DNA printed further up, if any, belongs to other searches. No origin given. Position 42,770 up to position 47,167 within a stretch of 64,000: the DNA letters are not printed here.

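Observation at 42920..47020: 1,366-aa protein with a textbook prepilin N-terminus fused to propeller-type repeats, a candidate pilus-displayed adhesin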

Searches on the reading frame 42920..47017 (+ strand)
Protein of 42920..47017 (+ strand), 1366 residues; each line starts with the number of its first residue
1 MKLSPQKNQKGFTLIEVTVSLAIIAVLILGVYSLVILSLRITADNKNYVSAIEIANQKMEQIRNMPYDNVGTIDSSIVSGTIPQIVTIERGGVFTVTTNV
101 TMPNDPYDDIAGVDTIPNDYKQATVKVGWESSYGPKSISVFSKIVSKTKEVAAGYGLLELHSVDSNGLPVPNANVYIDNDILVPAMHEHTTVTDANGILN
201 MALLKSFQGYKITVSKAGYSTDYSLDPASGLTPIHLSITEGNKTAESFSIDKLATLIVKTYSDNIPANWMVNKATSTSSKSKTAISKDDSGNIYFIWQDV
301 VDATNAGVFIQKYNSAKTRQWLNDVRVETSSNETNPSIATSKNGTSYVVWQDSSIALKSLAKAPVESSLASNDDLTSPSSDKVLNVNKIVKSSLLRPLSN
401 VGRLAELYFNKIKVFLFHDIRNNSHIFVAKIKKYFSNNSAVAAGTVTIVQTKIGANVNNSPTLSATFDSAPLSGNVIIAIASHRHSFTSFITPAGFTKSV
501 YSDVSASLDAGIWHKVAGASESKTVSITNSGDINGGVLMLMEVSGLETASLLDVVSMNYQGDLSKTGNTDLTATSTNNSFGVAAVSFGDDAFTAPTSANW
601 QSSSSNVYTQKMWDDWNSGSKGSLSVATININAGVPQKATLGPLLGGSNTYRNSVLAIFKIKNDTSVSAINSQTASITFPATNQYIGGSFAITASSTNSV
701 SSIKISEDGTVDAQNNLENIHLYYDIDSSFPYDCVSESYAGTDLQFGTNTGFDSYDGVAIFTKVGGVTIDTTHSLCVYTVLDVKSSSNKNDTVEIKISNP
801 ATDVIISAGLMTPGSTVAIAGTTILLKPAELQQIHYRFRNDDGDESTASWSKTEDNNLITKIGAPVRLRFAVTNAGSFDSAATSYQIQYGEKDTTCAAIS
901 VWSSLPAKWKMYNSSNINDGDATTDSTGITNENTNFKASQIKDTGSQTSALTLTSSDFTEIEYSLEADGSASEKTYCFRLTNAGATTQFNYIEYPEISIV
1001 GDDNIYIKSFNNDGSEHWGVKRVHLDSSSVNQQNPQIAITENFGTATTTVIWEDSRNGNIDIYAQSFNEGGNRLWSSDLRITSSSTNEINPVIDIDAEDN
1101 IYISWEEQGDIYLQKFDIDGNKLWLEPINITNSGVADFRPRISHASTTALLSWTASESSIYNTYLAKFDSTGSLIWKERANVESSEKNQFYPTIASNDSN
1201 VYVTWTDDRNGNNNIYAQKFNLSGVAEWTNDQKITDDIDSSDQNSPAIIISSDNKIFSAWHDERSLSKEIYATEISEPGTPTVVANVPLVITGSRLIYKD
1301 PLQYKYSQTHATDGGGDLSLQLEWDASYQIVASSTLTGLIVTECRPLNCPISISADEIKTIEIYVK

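Call 5: search_protein_families(library=pfam, proteins=[window:42920-47017:+], max_evalue=0.1)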
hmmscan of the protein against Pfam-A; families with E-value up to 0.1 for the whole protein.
window:42920-47017:+ (1366 aa): 2 families
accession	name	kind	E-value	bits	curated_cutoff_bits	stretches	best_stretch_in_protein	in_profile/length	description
PF07963.17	N_methyl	-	2.1e-09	37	21.2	1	7-32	2-27/27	Prokaryotic N-terminal methylation motif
PF13620.12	CarboxypepD_reg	-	2.1e-06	28.4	32.3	1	163-223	7-63/82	Carboxypeptidase regulatory-like domain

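Call 6: search_protein_families(library=ncbifam, proteins=[window:42920-47017:+], max_evalue=0.1)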
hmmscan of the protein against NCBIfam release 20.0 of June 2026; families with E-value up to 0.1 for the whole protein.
window:42920-47017:+ (1366 aa): 13 families
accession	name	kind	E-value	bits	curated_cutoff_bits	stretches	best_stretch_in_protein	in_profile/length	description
NF047494.1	Lepto_SBBP_lipo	equivalog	1e-07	31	400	3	1107-1212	158-270/466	SBBP repeat beta-propeller lipoprotein, LipL53 family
TIGR04275.1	beta_prop_Msarc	repeat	1.2e-07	31.4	85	2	1050-1064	21-35/40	beta-propeller repeat protein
TIGR02532.1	IV_pilin_GFxxxE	domain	4e-07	29.6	16.3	1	9-32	1-24/24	prepilin-type N-terminal cleavage/methylation domain-containing protein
TIGR02523.1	type_IV_pilV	equivalog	1.8e-06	28.4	52.2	1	9-65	1-57/139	type IV pilus modification protein PilV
TIGR01707.1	gspI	equivalog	0.00016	22.1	44.35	1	11-75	1-67/101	type II secretion system minor pseudopilin GspI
NF041013.1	T4P_ComGE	equivalog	0.00025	21.1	49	1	7-61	1-55/83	competence type IV pilus minor pilin ComGE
NF041002.1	pilin_ComGF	equivalog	0.009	16.2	80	1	9-41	1-33/139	competence type IV pilus minor pilin ComGF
TIGR01711.1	gspJ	equivalog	0.015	15.1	64.85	1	10-45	1-39/192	type II secretion system minor pseudopilin GspJ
NF007848.0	PRK10557.1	equivalog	0.016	14.5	120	1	6-47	7-49/192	prepilin peptidase-dependent protein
NF007862.0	PRK10574.1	equivalog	0.018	15.1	138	1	7-27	2-22/145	prepilin peptidase-dependent pilin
NF040999.1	pilin_ComGC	equivalog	0.021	15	75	1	9-29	1-21/84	competence type IV pilus major pilin ComGC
TIGR01708.2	typeII_sec_gspH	equivalog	0.05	13.6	80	0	9-40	1-28/169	type II secretion system minor pseudopilin GspH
NF007800.0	PRK10506.1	equivalog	0.087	12.6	158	0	6-30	5-30/163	prepilin peptidase-dependent protein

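Call 7: find_homologous_proteins(query=window:42920-47017:+)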
Query window:42920-47017:+ (1366 aa): 55 proteins with E <= 0.001 among 8000 candidates.
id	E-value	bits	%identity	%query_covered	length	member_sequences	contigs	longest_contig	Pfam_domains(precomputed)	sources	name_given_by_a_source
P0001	0.0e+0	3002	100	100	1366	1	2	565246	PF07963.18,PF13620.13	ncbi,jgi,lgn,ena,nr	ncbi:prepilin-type N-terminal cleavage/methylation domain-containing protein [Candidatus Parcubacter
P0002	0.0e+0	2431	79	100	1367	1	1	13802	PF07963.18,PF13620.13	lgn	-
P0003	0.0e+0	2242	74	99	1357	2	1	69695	PF13620.13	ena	-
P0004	0.0e+0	2182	73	100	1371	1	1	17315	PF07963.18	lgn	-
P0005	0.0e+0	2081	69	100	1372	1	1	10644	PF07963.18,PF13620.13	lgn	-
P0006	0.0e+0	1494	53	100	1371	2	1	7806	PF07963.18,PF13620.13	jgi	jgi:prepilin-type N-terminal cleavage/methylation domain-containing protein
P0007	0.0e+0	1309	47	100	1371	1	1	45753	-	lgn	-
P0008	0.0e+0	1290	47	100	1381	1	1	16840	PF07963.18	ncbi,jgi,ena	-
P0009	0.0e+0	1285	48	100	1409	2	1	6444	PF07963.18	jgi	-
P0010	0.0e+0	1283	48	100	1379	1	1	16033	PF07963.18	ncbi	-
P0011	0.0e+0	1260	46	98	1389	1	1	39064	PF07963.18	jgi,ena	-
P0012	0.0e+0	1257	47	100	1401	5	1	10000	PF07963.18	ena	-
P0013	0.0e+0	1223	46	100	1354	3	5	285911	PF07963.18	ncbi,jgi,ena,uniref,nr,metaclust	ncbi:hypothetical protein A2303_05940 [Candidatus Falkowbacteria bacterium RIFOXYB2_FULL_47_14]|unir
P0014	0.0e+0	1200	45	100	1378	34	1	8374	PF07963.18,PF13620.13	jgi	-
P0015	0.0e+0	1174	45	99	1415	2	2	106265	PF07963.18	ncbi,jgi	jgi:prepilin-type N-terminal cleavage/methylation domain-containing protein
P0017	0.0e+0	1151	44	100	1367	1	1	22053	PF07963.18,PF13620.13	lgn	-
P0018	0.0e+0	1146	45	99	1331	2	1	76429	-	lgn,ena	-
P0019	0.0e+0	1129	44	100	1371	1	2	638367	PF07963.18,PF13620.13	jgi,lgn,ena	jgi:prepilin-type N-terminal cleavage/methylation domain-containing protein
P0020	0.0e+0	1114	44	100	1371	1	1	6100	PF07963.18,PF13620.13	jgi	-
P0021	0.0e+0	1109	44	99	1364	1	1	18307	PF07963.18,PF13620.13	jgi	-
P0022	0.0e+0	1109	43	99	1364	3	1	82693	PF07963.18,PF13620.13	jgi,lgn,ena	-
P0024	0.0e+0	1098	43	100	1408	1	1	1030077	PF07963.18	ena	-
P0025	0.0e+0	1097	43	100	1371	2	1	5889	PF07963.18,PF13620.13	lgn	-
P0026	0.0e+0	1094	43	99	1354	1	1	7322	PF07963.18,PF13620.13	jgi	jgi:prepilin-type N-terminal cleavage/methylation domain-containing protein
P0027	0.0e+0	1094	42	99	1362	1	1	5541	PF07963.18,PF13620.13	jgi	-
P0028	0.0e+0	1088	43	100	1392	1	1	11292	PF07963.18,PF13620.13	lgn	-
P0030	0.0e+0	1056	42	100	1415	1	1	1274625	PF07963.18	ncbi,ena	-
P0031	0.0e+0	1053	42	100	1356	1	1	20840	PF07963.18,PF13620.13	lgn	-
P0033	0.0e+0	1026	42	100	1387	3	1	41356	PF07963.18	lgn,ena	-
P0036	6.0e-283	960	42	95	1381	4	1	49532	PF07963.18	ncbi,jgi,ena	-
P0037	6.1e-282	957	42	95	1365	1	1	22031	PF07963.18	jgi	-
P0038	2.6e-281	955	38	99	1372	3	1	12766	PF07963.18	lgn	-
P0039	3.4e-270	918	40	99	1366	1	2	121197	-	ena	-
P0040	9.2e-269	913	39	99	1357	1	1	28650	PF07963.18,PF13620.13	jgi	-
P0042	9.2e-262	890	39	52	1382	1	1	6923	PF07963.18,PF13620.13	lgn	-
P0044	2.7e-254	865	39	52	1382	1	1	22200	PF07963.18,PF13620.13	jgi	jgi:hypothetical protein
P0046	2.4e-231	789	45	69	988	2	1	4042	PF07963.18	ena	-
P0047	5.2e-216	738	48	58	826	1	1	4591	PF07963.18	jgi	-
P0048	8.1e-200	685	37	51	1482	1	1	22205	PF07963.18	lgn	-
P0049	1.0e-179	618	51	25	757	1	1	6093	PF07963.18,PF13620.13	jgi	jgi:prepilin-type N-terminal cleavage/methylation domain-containing protein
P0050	1.8e-174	601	48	26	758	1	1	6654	PF07963.18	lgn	-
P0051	4.6e-138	480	44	26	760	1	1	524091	PF07963.18,PF07676.19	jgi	jgi:Prokaryotic N-terminal methylation motif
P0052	9.4e-138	479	43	26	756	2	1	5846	PF07963.18,PF13620.13,PF24107.2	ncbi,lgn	-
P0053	2.1e-132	461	45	26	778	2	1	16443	PF07963.18,PF13620.13,PF24107.2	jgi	-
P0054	2.6e-106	375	36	27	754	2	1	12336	-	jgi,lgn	-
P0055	1.7e-20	91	31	16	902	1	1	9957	PF13620.13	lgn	-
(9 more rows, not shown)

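Call 8: search_solved_structures(query=window:42920-47017:+, max_evalue=1, show_alignments=2)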
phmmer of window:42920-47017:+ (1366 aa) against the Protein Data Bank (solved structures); distinct sequences matched with E-value up to 1: 1.
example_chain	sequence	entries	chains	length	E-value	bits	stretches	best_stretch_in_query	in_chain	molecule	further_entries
3o4c_A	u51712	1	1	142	0.095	13.5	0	691-727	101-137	de novo designed beta-trefoil architecture with symmetric primary structure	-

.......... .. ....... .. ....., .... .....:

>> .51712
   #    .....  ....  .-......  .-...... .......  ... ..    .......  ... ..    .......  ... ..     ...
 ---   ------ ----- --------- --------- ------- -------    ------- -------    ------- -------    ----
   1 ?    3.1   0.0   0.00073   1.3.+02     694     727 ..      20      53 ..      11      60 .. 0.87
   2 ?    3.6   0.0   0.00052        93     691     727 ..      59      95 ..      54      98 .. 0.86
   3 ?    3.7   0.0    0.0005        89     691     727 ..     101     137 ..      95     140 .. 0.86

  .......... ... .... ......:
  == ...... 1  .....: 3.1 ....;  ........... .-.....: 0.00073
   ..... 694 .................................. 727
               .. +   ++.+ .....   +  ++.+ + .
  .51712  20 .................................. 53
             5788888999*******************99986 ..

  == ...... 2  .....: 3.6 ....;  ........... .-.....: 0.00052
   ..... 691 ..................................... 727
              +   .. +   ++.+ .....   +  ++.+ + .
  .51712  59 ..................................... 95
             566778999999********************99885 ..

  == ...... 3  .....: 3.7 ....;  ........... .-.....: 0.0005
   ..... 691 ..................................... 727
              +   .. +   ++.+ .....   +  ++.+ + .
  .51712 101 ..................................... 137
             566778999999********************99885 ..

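Call 28: search_protein_families(library=pfam, proteins=[P0049, P0051, P0052, P0053, P0054, P0055, P0048, P0013], max_evalue=0.01)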
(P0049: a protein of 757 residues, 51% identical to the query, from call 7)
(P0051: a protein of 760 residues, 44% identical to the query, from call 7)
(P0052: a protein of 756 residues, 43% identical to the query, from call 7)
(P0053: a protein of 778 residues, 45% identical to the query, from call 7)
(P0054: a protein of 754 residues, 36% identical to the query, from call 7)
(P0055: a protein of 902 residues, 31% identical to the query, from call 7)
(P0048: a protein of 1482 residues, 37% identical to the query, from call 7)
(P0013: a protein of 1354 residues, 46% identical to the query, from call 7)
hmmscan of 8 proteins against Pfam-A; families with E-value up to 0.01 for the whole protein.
P0049 (757 aa): 2 families
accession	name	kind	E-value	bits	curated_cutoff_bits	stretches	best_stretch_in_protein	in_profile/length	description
PF13620.12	CarboxypepD_reg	-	2e-06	28.5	32.3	1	200-262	5-64/82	Carboxypeptidase regulatory-like domain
PF07963.17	N_methyl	-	8.2e-06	25.6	21.2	1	47-71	3-27/27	Prokaryotic N-terminal methylation motif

P0051 (760 aa): 5 families
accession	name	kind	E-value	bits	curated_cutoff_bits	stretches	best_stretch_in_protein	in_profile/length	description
PF07676.18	PD40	-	2.5e-06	27.7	20.9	0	482-499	19-37/38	WD40-like Beta Propeller Repeat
PF07963.17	N_methyl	-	2.1e-05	24.3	21.2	1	29-54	2-27/27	Prokaryotic N-terminal methylation motif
PF13620.12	CarboxypepD_reg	-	3.3e-05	24.6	32.3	1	183-239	5-58/82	Carboxypeptidase regulatory-like domain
PF17789.7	MG4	-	0.00041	21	24.7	0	180-236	18-72/95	Macroglobulin domain MG4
PF06739.17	SBBP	-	0.00089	19.6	20.5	0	472-487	14-29/38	Beta-propeller repeat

P0052 (756 aa): 4 families
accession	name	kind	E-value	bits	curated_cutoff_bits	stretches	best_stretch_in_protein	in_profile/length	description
PF13620.12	CarboxypepD_reg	-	8e-08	33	32.3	1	163-220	5-61/82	Carboxypeptidase regulatory-like domain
PF24107.1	DUF7382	-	1.6e-06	28.4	27.4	1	148-195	10-57/65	Domain of unknown function (DUF7382)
PF07963.17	N_methyl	-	5.6e-06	26.2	21.2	1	9-33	3-27/27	Prokaryotic N-terminal methylation motif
PF02369.22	Big_1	-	0.0005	20.6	34.9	1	160-201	21-65/93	Bacterial Ig-like domain (group 1)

P0053 (778 aa): 6 families
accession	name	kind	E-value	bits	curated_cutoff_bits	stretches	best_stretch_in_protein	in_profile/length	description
PF13620.12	CarboxypepD_reg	-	4.8e-09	36.9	32.3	1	189-246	5-61/82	Carboxypeptidase regulatory-like domain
PF07963.17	N_methyl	-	8.8e-07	28.7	21.2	1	34-59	2-27/27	Prokaryotic N-terminal methylation motif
PF24107.1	DUF7382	-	1.8e-05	24.9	27.4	1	174-222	10-60/65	Domain of unknown function (DUF7382)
PF02369.22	Big_1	-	0.0011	19.5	34.9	1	186-228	21-66/93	Bacterial Ig-like domain (group 1)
PF07494.17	Reg_prop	-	0.0023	18.4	20.4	0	371-388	4-20/24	Two component regulator propeller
PF22902.2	NOMO1-like_9th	-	0.0087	16.3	27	0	198-249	13-65/75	BOS complex subunit NOMO1-like, beta sandwich domain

P0054 (754 aa): 1 family
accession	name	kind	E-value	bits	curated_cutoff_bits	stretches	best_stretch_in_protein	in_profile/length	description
PF07963.17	N_methyl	-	0.0004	20.3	21.2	1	6-29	2-25/27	Prokaryotic N-terminal methylation motif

P0055 (902 aa): 2 families
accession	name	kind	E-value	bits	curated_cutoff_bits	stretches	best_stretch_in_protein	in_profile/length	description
PF13620.12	CarboxypepD_reg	-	1.2e-10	42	32.3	1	170-233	4-64/82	Carboxypeptidase regulatory-like domain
PF13715.12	CarbopepD_reg_2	-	0.00023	21.6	32.2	0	172-232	5-59/88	CarboxypepD_reg-like domain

P0048 (1482 aa): 1 family
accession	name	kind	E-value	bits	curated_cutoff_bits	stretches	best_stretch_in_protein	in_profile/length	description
PF07963.17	N_methyl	-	7.8e-07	28.9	21.2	1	11-36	2-27/27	Prokaryotic N-terminal methylation motif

P0013 (1354 aa): 2 families
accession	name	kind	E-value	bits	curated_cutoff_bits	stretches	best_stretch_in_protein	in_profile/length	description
PF07963.17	N_methyl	-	2.7e-06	27.1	21.2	1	10-34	3-27/27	Prokaryotic N-terminal methylation motif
PF13620.12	CarboxypepD_reg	-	0.00045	21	32.3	1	165-225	5-64/82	Carboxypeptidase regulatory-like domain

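Call 34: find_encoding_contigs(protein=P0051, flank=10000, max_places=2)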
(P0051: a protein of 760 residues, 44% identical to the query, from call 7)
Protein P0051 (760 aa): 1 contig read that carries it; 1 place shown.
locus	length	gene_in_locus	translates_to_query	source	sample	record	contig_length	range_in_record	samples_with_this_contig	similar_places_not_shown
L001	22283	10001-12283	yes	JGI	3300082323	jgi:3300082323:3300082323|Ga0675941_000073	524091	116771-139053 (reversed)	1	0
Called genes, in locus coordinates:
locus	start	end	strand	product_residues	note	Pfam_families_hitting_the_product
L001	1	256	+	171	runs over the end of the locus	PF00210:Ferritin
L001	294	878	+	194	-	PF00210:Ferritin (weak), PF02915:Rubrerythrin, PF21349:RUBY_RBDX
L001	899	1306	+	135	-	PF06397:Desulfoferrod_N, PF01880:Desulfoferrodox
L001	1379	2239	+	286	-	PF01149:Fapy_DNA_glyco, PF05833:NFACT_N (faint), PF06831:H2TH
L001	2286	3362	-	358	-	PF00108:Thiolase_N (weak), PF08545:ACP_syn_III, PF08541:ACP_syn_III_C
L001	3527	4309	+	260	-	PF01734:Patatin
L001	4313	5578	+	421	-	PF27218:MJ0043_C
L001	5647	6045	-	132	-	-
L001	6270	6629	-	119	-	PF00989:PAS, PF13426:PAS_9, PF08447:PAS_3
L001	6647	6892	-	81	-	-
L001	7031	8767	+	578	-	PF05157:MshEN, PF00437:T2SSE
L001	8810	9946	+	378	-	PF00482:T2SSF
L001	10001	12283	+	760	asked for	PF07963:N_methyl (faint), PF07676:PD40 (faint)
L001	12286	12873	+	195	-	-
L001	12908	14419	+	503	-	-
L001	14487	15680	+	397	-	PF11104:PilM_2, PF06723:MreB_Mbl (faint), PF14450:FtsA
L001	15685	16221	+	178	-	-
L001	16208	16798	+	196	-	-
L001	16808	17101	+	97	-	-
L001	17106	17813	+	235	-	-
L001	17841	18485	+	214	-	PF13483:Lactamase_B_3, PF12706:Lactamase_B_2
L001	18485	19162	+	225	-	-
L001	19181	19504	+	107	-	-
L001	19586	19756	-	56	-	-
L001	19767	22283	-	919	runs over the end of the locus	PF00932:LTD, PF18911:PKD_4, PF00801:PKD (weak), PF21027:Sde0182_C (weak), PF22352:K319L-like_PKD (faint), PF00932:LTD, PF18911:PKD_4 (weak), PF00932:LTD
